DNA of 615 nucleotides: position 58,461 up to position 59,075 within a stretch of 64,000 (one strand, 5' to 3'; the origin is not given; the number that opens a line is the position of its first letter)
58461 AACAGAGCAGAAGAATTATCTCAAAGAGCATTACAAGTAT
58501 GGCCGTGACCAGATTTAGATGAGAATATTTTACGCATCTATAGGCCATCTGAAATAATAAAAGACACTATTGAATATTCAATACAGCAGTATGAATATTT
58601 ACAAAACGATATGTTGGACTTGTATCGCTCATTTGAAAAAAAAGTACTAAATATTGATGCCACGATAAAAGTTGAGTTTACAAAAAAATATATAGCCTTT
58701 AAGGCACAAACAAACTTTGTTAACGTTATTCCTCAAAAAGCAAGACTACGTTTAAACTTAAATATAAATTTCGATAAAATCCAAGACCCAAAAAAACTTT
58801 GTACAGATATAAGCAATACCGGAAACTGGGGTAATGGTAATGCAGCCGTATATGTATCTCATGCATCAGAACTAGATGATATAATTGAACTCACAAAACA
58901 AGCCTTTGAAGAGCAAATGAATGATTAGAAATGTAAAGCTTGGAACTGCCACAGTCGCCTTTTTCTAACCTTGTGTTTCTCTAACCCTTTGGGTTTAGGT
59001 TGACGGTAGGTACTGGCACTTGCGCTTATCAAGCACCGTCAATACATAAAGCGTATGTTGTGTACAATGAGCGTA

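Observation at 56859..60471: Defence-type pair next to mutL: GmrSD-like type IV restriction protein split from an in-frame C-terminal ORF by a single TGA, plus a dGTPase-like HD protein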

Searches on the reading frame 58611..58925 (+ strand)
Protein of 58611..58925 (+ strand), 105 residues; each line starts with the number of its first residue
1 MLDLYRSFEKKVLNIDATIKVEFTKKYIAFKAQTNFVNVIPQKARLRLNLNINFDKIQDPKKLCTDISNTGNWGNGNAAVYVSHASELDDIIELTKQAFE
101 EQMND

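Call 16: list_cluster_members(proteins=[P0001, window:58611-58925:+, window:59080-60468:+, P0002, P0004])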
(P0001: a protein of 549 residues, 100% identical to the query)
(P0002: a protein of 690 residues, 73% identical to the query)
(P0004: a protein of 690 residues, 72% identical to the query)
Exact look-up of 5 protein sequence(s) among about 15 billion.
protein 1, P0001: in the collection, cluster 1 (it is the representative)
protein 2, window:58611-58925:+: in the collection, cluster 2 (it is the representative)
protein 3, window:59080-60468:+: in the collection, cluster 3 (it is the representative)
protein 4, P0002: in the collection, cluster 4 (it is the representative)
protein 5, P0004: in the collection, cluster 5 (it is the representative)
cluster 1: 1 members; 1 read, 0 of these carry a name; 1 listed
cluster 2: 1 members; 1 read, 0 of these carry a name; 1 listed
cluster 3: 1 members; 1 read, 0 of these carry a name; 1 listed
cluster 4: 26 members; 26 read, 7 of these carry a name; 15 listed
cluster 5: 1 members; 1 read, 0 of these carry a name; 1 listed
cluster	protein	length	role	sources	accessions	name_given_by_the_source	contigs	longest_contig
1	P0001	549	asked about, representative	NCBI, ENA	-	-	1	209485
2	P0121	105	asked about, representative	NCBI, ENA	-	-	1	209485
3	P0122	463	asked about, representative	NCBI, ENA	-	-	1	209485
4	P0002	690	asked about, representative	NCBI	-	-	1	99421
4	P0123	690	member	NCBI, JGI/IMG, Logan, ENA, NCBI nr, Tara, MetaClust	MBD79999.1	MAG: hypothetical protein CL840_13890 [Crocinitomicaceae bacterium] | hypothetical protein [Crocinitomicaceae bacterium] | strand:+ start:35423 stop:37495 length:2073 start_codon:yes stop_codon:yes ...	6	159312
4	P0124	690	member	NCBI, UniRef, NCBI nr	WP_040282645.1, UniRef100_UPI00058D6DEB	DUF262 and DUF1524 domain-containing protein [Psychroserpens damuponensis] | DUF262 and DUF1524 domain-containing protein n=1 Tax=Psychroserpens damuponensis ...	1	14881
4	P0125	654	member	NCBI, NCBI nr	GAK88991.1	hypothetical protein JCM19297_3515 [Nonlabens ulvanivorans]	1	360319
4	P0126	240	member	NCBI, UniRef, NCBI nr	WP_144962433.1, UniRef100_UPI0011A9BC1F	DUF1524 domain-containing protein [Gillisia sp. Hel_I_86] | GmrSD restriction endonuclease domain-containing protein n=1 Tax=Gillisia sp. Hel_I_86 ...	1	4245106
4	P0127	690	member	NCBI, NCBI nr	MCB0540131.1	MAG: DUF262 domain-containing protein [Bacteroidetes bacterium] | DUF262 domain-containing protein [Bacteroidota bacterium]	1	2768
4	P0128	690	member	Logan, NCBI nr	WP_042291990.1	DUF262 and DUF1524 domain-containing protein [Nonlabens ulvanivorans]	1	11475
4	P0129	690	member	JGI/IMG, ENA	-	uncharacterized protein with ParB-like and HNH nuclease domain/predicted transport protein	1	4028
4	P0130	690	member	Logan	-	-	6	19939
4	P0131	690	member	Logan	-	-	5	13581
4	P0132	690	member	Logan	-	-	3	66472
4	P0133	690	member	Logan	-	-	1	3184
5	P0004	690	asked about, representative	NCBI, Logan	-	-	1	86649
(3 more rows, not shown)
